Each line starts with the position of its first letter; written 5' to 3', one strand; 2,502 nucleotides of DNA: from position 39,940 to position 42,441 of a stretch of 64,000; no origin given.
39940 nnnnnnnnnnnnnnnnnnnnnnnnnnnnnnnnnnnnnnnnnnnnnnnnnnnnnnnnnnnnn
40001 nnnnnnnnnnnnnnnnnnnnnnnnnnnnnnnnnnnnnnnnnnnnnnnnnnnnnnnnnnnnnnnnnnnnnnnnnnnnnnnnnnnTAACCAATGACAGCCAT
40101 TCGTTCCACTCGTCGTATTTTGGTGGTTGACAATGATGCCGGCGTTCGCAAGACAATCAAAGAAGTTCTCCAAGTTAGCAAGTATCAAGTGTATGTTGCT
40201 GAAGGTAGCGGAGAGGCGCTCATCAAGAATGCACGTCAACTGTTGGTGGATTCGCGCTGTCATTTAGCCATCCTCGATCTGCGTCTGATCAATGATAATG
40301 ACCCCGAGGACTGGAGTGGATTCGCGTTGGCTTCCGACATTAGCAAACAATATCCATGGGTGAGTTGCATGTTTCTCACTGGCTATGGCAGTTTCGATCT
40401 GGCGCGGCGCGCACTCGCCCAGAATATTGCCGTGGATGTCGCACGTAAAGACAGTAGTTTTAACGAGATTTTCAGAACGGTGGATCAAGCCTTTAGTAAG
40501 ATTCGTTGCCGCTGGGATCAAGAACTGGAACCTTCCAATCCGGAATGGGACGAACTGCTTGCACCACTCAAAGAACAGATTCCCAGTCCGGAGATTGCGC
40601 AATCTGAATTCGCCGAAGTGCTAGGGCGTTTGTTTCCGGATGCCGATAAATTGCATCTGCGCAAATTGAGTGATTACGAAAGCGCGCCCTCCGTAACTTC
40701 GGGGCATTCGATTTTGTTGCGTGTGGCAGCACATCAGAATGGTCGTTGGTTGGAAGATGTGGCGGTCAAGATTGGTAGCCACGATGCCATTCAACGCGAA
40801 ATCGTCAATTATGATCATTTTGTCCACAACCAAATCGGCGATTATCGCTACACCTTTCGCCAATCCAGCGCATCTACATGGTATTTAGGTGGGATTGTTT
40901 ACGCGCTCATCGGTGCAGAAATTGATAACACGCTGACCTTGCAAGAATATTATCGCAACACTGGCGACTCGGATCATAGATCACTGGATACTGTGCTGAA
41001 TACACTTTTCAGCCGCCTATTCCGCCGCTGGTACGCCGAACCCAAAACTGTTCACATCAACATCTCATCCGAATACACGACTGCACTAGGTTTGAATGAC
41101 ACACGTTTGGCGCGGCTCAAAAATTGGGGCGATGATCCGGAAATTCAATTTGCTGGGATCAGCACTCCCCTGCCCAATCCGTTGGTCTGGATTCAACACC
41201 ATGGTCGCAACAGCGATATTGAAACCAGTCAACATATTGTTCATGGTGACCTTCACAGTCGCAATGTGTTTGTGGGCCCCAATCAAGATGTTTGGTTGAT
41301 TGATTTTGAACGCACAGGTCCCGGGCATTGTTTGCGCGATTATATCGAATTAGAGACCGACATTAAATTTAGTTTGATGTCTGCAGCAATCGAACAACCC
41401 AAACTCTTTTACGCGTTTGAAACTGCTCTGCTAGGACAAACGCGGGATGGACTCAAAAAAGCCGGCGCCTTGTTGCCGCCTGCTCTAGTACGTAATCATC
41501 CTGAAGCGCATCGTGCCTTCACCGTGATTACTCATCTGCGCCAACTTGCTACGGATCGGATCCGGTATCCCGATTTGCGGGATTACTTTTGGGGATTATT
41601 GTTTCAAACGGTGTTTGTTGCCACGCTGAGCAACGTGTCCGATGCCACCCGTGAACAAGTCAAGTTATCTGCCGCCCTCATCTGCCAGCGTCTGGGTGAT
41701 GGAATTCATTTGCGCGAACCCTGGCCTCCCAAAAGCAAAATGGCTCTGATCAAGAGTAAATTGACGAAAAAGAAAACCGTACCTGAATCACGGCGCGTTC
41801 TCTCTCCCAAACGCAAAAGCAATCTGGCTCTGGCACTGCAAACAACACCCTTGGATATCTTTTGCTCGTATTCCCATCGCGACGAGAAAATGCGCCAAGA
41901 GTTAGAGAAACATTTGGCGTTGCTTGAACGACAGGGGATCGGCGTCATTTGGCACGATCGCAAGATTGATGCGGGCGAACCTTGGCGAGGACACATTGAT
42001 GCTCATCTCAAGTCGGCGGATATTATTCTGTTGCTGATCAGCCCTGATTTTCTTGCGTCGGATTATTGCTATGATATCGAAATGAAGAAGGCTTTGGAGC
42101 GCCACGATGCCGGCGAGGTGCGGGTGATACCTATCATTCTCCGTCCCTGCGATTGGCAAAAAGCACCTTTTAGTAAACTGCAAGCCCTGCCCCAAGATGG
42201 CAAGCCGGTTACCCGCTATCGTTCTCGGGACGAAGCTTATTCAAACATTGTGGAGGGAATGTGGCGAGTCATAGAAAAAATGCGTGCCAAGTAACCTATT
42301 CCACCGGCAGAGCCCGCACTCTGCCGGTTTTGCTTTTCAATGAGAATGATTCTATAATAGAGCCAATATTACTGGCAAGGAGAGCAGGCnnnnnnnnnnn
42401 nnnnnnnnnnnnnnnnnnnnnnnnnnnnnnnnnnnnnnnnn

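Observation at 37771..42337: Self-contained two-gene operon next to tmRNA: REC-GAF-GAF-histidine-kinase sensor coupled to a REC / kinase-like / TIR effector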

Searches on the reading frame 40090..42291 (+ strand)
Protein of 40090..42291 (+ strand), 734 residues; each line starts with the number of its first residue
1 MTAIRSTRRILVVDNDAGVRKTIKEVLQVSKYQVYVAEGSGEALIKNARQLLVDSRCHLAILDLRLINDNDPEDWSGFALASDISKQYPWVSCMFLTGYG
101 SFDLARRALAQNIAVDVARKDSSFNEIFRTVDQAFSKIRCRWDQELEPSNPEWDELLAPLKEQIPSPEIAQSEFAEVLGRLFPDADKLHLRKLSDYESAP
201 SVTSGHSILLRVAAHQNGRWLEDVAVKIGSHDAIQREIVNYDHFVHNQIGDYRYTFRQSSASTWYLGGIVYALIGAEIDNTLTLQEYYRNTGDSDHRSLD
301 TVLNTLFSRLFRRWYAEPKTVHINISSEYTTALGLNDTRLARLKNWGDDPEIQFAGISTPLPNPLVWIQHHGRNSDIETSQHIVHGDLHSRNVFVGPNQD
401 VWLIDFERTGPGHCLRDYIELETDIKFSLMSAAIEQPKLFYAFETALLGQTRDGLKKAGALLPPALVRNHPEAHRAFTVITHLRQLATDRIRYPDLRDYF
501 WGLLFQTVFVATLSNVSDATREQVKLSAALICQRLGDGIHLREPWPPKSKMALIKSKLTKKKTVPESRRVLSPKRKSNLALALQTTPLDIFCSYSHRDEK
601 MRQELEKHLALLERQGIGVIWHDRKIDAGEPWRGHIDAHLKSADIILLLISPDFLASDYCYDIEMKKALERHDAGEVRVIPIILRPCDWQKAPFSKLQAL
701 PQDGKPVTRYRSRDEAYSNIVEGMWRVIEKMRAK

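Call 4: search_protein_families(library=pfam, proteins=[window:40090-42291:+], max_evalue=0.1)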
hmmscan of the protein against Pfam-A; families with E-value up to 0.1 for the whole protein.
window:40090-42291:+ (734 aa): 7 families
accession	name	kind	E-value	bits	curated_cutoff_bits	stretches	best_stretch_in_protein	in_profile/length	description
PF19974.5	TCAD9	-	3.3e-34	119.2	40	2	378-492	294-405/429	Ternary complex associated domain 9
PF13676.11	TIR_2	-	9.5e-18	65.3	28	1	590-699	1-105/122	TIR domain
PF00072.30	Response_reg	-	1.4e-08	35.3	30.2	1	10-131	1-110/111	Response regulator receiver domain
PF01582.25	TIR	-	3.8e-06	27.3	21.3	1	595-686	7-98/179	TIR domain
PF01636.29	APH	-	6.4e-06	26.5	23.2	1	368-418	155-206/239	Phosphotransferase enzyme family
PF06293.20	Kdo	-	0.0091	15.9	21.3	1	381-410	137-170/207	Lipopolysaccharide kinase (Kdo/WaaP) family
PF01163.29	RIO1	-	0.013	15.6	22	1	380-406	123-148/187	RIO domain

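Call 5: search_protein_families(library=padloc, proteins=[window:40090-42291:+], max_evalue=0.1)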
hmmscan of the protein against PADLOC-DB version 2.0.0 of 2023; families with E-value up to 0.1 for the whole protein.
window:40090-42291:+ (734 aa): 8 families
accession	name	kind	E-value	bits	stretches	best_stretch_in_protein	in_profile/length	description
PDLC00420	ThsB1|ThsB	-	1.5e-60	203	1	590-733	4-147/319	TIR-like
PDLC02012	SAVED5--SAVED_TIR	-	3.2e-08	31.1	1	585-686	10-107/404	-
PDLC05062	PDC-S66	-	6e-07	27.2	1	575-682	136-240/282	-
PDLC00417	ThsB1|ThsB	-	0.0092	13.5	1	585-669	164-245/303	TIR-like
PDLC04138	mad6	-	0.015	12.2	1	380-406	171-197/659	mads_6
PDLC03920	MkoA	-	0.015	11.5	0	380-408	140-171/1112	-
PDLC00424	ThsB1|ThsB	-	0.034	11.9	1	569-657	82-169/234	TIR-like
PDLC04047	PD-T4-6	-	0.048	10.7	1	381-406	130-155/327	-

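Call 6: search_protein_families(library=ncbifam, proteins=[window:40090-42291:+], max_evalue=0.1)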
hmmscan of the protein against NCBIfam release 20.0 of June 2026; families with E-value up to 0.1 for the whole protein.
window:40090-42291:+ (734 aa): 31 families (the best 25 are shown)
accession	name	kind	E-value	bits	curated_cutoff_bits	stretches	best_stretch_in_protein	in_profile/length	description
NF051870.1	NAssimRespRegNtrX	equivalog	1.8e-06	27.1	600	1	9-142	3-126/452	nitrogen assimilation response regulator NtrX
NF011695.0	PRK15115.1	equivalog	2.8e-06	26.3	763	1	5-143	4-130/445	two-component system response regulator GlrR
NF033791.1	ActR_PrrA_rreg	equivalog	2.8e-05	24.2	250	1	8-132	2-114/173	ActR/PrrA/RegA family redox response regulator transcription factor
NF047785.1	respo_reg_MadR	equivalog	4.1e-05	23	300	1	9-111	2-98/209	MadR family response regulator transcription factor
NF053512.1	nitric_RR_NosR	exception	5.5e-05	22.4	400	1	10-139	1-119/422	response regulator c-di-GMP phosphodiesterase, NosR family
NF038151.1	lanthi_synth_III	equivalog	6.8e-05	21.4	575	1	381-409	355-383/833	class III lanthionine synthetase LanKC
NF010076.0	PRK13557.1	subfamily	0.00012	20.7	631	1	5-133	413-531/540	histidine kinase famiy protein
NF008378.0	PRK11173.1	equivalog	0.00087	18.7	334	1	7-99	3-83/238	two-component system response regulator ArcA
NF006900.1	PRK09390.1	equivalog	0.00089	18.8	255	1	8-139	5-124/203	response regulator FixJ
NF002475.0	PRK01723.1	equivalog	0.00089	18.3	142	1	382-409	163-190/241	3-deoxy-D-manno-octulosonic acid kinase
NF040588.1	FxsC_Nterm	equivalog_domain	0.0013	18.7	130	1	605-703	31-137/182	TIR-like protein FxsC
NF041832.1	near_NosP_CTERM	subfamily_domain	0.0019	17.3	400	1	7-110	251-347/370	NahK/ErcS family hybrid sensor histidine kinase/response regulator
NF007005.1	PRK09468.1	equivalog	0.003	17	331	1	7-68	3-59/237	osmolarity response regulator transcription factor OmpR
NF040749.1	tetrathio_RR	equivalog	0.0035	17.1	290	1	10-143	2-123/191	tetrathionate respiration response regulator TtrR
TIGR03787.1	marine_sort_RR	equivalog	0.004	16.7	335.7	1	8-100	1-84/227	proteobacterial dedicated sortase system response regulator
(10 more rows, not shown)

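Call 13: find_homologous_proteins(query=window:40090-42291:+)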
Query window:40090-42291:+ (734 aa): 72 proteins with E <= 0.001 among 8000 candidates.
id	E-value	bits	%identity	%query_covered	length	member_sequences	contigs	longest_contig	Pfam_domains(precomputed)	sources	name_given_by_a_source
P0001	0.0e+0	1608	94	100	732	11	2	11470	PF01582.26,PF19974.6,PF13676.12,PF00072.31,PF01636.30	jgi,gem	-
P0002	0.0e+0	1131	66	99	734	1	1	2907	PF01582.26,PF19974.6,PF13676.12,PF00072.31,PF01636.30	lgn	-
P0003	0.0e+0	1129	67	99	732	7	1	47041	PF01582.26,PF19974.6,PF13676.12,PF00072.31,PF01636.30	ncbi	-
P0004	0.0e+0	1110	66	98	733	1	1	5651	PF01582.26,PF19974.6,PF13676.12,PF00072.31,PF01636.30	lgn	-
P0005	4.2e-198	678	57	75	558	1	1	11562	PF19974.6,PF00072.31,PF01636.30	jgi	jgi:CheY-like chemotaxis protein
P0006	3.6e-197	675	56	74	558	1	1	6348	PF19974.6,PF00072.31,PF01636.30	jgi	jgi:CheY-like chemotaxis protein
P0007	1.8e-184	633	52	80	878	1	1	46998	PF19974.6,PF01048.27,PF00072.31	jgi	jgi:nucleoside phosphorylase/CheY-like chemotaxis protein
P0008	4.0e-172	592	49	75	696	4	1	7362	PF19974.6,PF00072.31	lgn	-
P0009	5.5e-172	592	48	84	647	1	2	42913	PF19974.6,PF00072.31,PF01636.30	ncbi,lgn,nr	ncbi:MAG: response regulator [Chloroflexi bacterium]|nr:response regulator [Chloroflexota bacterium]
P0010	2.1e-169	583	50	74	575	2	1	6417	PF19974.6,PF00072.31,PF01636.30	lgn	-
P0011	1.2e-162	561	50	73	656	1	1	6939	PF19974.6,PF00072.31,PF01636.30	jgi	-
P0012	6.0e-152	526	46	74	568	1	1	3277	PF19974.6,PF00072.31,PF01636.30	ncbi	-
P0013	3.4e-140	487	42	79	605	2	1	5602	PF19974.6,PF00072.31,PF01636.30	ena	-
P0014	7.3e-140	486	44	74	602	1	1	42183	PF19974.6,PF00072.31,PF01636.30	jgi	jgi:CheY-like chemotaxis protein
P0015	2.6e-137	477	42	78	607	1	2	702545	PF19974.6,PF01636.30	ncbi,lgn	-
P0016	1.2e-131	459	43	73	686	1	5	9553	PF19974.6,PF00072.31,PF01636.30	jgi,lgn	-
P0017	8.7e-125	436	42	75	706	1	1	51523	PF19974.6,PF00072.31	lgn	-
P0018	1.5e-113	399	46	58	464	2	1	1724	PF19974.6,PF01636.30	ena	-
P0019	5.4e-102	361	60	20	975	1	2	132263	PF19974.6,PF13676.12,PF12770.13,PF01636.30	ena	-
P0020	8.5e-94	334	61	20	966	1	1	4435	PF19974.6,PF13676.12,PF12770.13,PF01636.30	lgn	-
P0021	1.1e-87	313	36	74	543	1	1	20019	PF19974.6,PF00072.31,PF01636.30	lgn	-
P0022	6.0e-77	278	36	72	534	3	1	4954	PF19974.6,PF00072.31,PF01636.30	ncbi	-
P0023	1.2e-73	267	35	72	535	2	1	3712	PF19974.6,PF00072.31,PF01636.30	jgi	jgi:CheY-like chemotaxis protein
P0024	6.8e-66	241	32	76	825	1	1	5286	PF19974.6,PF00072.31,PF01636.30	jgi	-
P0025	7.2e-64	235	30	72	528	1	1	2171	PF19974.6,PF00072.31,PF01636.30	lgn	-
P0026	1.6e-63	233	30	72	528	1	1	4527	PF19974.6,PF00072.31,PF01636.30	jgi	jgi:CheY-like chemotaxis protein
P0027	6.6e-63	231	31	78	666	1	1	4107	PF19974.6,PF00072.31,PF01636.30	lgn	-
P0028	2.4e-62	230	32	75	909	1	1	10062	PF00656.28,PF19974.6,PF00072.31,PF01636.30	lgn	-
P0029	7.3e-61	225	31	74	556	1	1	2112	PF19974.6,PF00072.31,PF01636.30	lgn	-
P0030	7.8e-60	221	29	74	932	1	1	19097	PF19974.6,PF12770.13,PF01636.30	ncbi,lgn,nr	ncbi:MAG: CHAT domain-containing protein [Anaerolinea sp.]|nr:CHAT domain-containing protein [Anaero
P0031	1.7e-58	217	31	72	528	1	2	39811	PF19974.6,PF00072.31,PF01636.30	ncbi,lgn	-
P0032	1.9e-55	207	31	72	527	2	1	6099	PF19974.6,PF01163.29,PF00072.31,PF01636.30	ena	-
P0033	5.6e-55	205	30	77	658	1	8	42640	PF19974.6,PF00072.31,PF01636.30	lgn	-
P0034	1.0e-54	204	30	74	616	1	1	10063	PF19974.6,PF00072.31,PF01636.30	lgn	-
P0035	9.7e-53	198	30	72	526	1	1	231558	PF19974.6,PF01636.30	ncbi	-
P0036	3.2e-52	196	28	72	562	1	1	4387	PF19974.6,PF01636.30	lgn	-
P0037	5.8e-50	189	29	73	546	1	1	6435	PF19974.6,PF01636.30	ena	-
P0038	4.5e-49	186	29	74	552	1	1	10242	PF19974.6,PF00072.31,PF01636.30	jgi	jgi:ActR/RegA family two-component response regulator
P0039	1.6e-48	184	28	75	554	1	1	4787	PF19974.6,PF00072.31,PF01636.30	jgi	jgi:ActR/RegA family two-component response regulator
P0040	2.1e-48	183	29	73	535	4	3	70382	PF19974.6,PF00072.31,PF01636.30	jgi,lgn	-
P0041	2.4e-47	180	30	73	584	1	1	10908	PF19974.6,PF00072.31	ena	-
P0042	6.9e-47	178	29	73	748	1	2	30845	PF19974.6,PF01636.30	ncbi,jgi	jgi:CheY-like chemotaxis protein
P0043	1.2e-46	178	28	72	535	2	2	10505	PF19974.6,PF00072.31,PF01636.30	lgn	-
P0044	3.1e-46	176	30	73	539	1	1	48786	PF19974.6,PF00072.31,PF01636.30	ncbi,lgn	-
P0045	4.0e-46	176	28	72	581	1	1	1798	PF19974.6,PF00072.31,PF01636.30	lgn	-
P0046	8.6e-46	175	29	72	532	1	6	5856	PF19974.6,PF00072.31,PF01636.30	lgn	-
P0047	1.1e-43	168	30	73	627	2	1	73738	PF19974.6,PF00072.31,PF01636.30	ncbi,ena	-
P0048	1.6e-43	167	29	74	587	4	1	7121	PF19974.6,PF01636.30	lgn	-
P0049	7.2e-43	165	29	72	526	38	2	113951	PF19974.6,PF01163.29,PF00072.31,PF01636.30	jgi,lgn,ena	jgi:CheY-like chemotaxis protein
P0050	7.4e-43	165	28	73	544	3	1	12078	PF19974.6,PF01636.30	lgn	-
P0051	1.4e-42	164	29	72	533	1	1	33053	PF19974.6,PF00072.31,PF01636.30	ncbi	-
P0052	2.4e-42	163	29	72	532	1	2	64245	PF19974.6,PF00072.31,PF01636.30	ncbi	-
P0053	3.2e-41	160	29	73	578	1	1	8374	PF19974.6,PF01636.30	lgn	-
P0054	2.2e-40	157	28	72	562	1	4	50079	PF19974.6,PF01636.30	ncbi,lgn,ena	-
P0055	8.9e-40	155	29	74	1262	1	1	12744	PF00656.28,PF00149.34,PF19974.6,PF01636.30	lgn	-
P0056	4.8e-39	153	28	72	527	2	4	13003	PF19974.6,PF01163.29,PF00072.31,PF01636.30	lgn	-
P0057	4.2e-35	140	27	74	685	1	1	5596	PF19974.6,PF00072.31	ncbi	-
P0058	3.7e-34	136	28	72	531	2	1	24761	PF19974.6,PF00072.31,PF01636.30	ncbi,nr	ncbi:MAG TPA: phosphotransferase [Levilinea sp.]|nr:phosphotransferase [Levilinea sp.]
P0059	2.1e-33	134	29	71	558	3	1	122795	PF19974.6,PF00072.31,PF01636.30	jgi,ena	-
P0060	1.1e-32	132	28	72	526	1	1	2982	PF19974.6,PF00072.31,PF01636.30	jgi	jgi:CheY-like chemotaxis protein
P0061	3.3e-32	130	27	73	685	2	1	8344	PF19974.6,PF00072.31,PF01636.30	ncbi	-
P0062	6.9e-32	129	30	54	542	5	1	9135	PF19974.6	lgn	-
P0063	1.6e-31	128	29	75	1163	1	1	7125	PF00656.28,PF19974.6,PF01048.27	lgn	-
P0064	3.2e-28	117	27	72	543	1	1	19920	PF19974.6,PF00072.31,PF01636.30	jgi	jgi:CheY-like chemotaxis protein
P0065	8.5e-27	112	27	75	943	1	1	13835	PF19974.6,PF12770.13,PF00072.31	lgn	-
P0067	5.5e-12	63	31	22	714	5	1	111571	PF19974.6,PF01636.30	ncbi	-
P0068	9.3e-9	52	27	38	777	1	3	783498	PF00857.27,PF22784.2,PF05706.18,PF22785.2,PF19974.6,PF00782.26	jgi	jgi:protein-tyrosine phosphatase/nicotinamidase-related amidase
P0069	6.2e-6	43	28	37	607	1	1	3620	PF00857.27,PF19974.6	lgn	-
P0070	6.6e-6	43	38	12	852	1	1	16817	PF19974.6,PF14516.13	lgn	-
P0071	6.8e-6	43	34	12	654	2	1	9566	PF02861.26,PF19974.6,PF01636.30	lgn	-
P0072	1.6e-4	38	34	15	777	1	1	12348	PF00857.27,PF22784.2,PF05706.18,PF22741.2,PF22785.2,PF19974.6,PF00782.26,PF01636.30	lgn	-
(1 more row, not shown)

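Call 18: find_encoding_contigs(protein=P0003, flank=8000, max_places=3)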
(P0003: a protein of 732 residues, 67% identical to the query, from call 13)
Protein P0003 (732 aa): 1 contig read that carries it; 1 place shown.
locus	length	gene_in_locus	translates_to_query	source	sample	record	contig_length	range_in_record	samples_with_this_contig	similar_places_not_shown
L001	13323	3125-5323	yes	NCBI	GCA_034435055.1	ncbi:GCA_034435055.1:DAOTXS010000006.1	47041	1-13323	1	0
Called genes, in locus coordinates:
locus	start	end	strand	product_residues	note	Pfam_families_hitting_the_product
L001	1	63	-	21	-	?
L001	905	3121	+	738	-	PF00072:Response_reg, PF13185:GAF_2, PF01590:GAF, PF13185:GAF_2, PF13492:GAF_3, PF02518:HATPase_c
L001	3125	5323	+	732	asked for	PF00072:Response_reg, PF19974:TCAD9, PF01636:APH (weak), PF19974:TCAD9, PF01582:TIR, PF13676:TIR_2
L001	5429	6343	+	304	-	PF01048:PNP_UDP_1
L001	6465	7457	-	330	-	PF01384:PHO4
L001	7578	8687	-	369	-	PF02746:MR_MLE_N, PF13378:MR_MLE_C, PF26685:DUF8230_C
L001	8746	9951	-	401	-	PF01676:Metalloenzyme, PF10143:PhosphMutase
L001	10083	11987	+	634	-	-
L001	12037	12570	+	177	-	-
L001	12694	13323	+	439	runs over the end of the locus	PF03062:MBOAT, PF13813:MBOAT_2 (weak)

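Call 19: find_encoding_contigs(protein=P0007, flank=8000, max_places=3)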
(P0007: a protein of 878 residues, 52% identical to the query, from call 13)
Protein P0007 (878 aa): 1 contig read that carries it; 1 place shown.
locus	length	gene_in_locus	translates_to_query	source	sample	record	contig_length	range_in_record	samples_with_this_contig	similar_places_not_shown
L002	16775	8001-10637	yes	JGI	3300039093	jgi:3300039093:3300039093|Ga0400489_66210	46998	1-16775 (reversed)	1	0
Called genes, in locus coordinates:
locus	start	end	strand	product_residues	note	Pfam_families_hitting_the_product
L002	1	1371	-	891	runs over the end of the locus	PF01799:Fer2_2, PF01315:Ald_Xan_dh_C, PF02738:MoCoBD_1, PF20256:MoCoBD_2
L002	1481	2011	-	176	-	PF08240:ADH_N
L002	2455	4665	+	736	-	PF13185:GAF_2 (faint), PF00575:S1, PF00072:Response_reg, PF02518:HATPase_c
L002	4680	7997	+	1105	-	PF00072:Response_reg, PF01590:GAF, PF13185:GAF_2, PF13492:GAF_3, PF13492:GAF_3, PF01590:GAF, PF13185:GAF_2, PF13492:GAF_3, +6 more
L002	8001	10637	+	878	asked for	PF00072:Response_reg, PF19974:TCAD9, PF01048:PNP_UDP_1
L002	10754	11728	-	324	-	PF13237:Fer4_10 (faint), PF12837:Fer4_6 (faint), PF12838:Fer4_7, PF13187:Fer4_9, PF14697:Fer4_21 (weak), PF00037:Fer4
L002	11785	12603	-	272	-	PF00892:EamA, PF03151:TPT, PF00892:EamA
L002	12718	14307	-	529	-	PF17651:Raco_middle, PF14574:RACo_C_ter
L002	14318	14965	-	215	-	PF00392:GntR, PF07729:FCD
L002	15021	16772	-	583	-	PF05378:Hydant_A_N, PF01968:Hydantoinase_A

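Call 20: find_encoding_contigs(protein=P0009, flank=8000, max_places=3)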
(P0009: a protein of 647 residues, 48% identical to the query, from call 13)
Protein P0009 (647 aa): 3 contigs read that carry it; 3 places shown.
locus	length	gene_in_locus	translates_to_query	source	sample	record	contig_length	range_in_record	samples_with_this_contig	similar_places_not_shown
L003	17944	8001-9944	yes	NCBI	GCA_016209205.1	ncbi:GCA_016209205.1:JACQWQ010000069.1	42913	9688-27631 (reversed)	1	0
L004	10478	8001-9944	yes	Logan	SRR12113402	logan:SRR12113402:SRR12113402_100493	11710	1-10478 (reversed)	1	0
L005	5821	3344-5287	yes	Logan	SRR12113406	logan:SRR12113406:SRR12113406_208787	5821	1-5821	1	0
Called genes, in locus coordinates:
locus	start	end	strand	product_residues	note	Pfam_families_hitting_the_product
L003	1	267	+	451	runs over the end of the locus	PF13191:AAA_16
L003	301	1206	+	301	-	-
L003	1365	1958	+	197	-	PF01582:TIR, PF13676:TIR_2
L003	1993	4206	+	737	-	PF00575:S1, PF23459:S1_RRP5 (weak), PF00072:Response_reg, PF02518:HATPase_c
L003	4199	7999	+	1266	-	PF00072:Response_reg, PF01590:GAF, PF13185:GAF_2, PF13492:GAF_3, PF01590:GAF, PF13185:GAF_2, PF13492:GAF_3, PF13185:GAF_2, +7 more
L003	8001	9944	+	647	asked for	PF00072:Response_reg, PF19974:TCAD9, PF01636:APH (weak), PF19974:TCAD9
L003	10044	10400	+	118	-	PF00436:SSB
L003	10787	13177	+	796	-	PF00515:TPR_1 (faint), PF07719:TPR_2 (faint), PF13181:TPR_8 (faint), PF13371:TPR_9 (faint), PF13428:TPR_14 (faint), PF13432:TPR_16 (faint), PF13414:TPR_11 (weak), PF14559:TPR_19 (weak), +1 more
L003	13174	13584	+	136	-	PF00226:DnaJ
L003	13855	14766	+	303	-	PF01025:GrpE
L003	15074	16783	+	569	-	PF00012:HSP70, PF06723:MreB_Mbl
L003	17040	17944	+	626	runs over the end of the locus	PF00176:SNF2-rel_dom, PF00270:DEAD, PF04851:ResIII, PF00271:Helicase_C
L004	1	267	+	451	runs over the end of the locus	PF13191:AAA_16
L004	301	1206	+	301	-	-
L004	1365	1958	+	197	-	PF01582:TIR, PF13676:TIR_2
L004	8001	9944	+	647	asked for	PF00072:Response_reg, PF19974:TCAD9, PF01636:APH (weak), PF19974:TCAD9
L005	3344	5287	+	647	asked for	PF00072:Response_reg, PF19974:TCAD9, PF01636:APH (weak), PF19974:TCAD9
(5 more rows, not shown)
